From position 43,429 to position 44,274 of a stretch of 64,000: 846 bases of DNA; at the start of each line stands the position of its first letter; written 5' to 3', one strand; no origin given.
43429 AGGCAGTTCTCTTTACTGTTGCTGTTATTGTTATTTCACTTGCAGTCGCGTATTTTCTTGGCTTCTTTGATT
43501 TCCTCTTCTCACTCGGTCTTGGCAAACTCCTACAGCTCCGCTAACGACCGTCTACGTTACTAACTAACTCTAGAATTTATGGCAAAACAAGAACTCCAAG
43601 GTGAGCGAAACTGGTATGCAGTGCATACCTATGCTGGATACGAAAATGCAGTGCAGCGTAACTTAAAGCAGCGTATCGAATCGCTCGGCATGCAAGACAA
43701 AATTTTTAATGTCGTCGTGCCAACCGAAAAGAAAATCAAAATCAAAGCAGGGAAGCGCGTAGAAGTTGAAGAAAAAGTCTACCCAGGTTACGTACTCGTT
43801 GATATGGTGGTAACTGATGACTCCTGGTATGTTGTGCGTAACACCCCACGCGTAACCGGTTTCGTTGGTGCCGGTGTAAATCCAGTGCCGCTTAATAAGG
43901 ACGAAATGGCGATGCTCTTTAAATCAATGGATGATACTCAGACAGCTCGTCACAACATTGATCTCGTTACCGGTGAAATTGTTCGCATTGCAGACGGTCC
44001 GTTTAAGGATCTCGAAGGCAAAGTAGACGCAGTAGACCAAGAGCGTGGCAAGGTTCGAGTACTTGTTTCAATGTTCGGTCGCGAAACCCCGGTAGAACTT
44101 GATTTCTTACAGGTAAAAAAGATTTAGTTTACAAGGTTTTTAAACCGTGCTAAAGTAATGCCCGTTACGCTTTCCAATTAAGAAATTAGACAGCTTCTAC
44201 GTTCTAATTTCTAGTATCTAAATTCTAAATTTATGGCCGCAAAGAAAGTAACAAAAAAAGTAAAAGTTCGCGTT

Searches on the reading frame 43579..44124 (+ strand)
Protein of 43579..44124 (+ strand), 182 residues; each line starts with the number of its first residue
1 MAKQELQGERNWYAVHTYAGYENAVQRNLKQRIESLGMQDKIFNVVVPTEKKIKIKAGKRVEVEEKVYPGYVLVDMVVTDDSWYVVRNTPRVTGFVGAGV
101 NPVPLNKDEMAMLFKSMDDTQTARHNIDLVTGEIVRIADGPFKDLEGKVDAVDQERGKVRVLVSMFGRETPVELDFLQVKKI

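Call 79: search_protein_families(library=pfam, proteins=[window:43579-44124:+], max_evalue=0.0001)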
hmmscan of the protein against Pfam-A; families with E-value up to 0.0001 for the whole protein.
window:43579-44124:+ (182 aa): 2 families
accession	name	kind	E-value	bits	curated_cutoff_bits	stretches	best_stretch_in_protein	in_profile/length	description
PF02357.24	NusG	-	2.5e-28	98.9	22.2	1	11-113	2-92/93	Transcription termination factor nusG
PF00467.35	KOW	-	7.6e-06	26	22.3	1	132-163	2-31/32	KOW motif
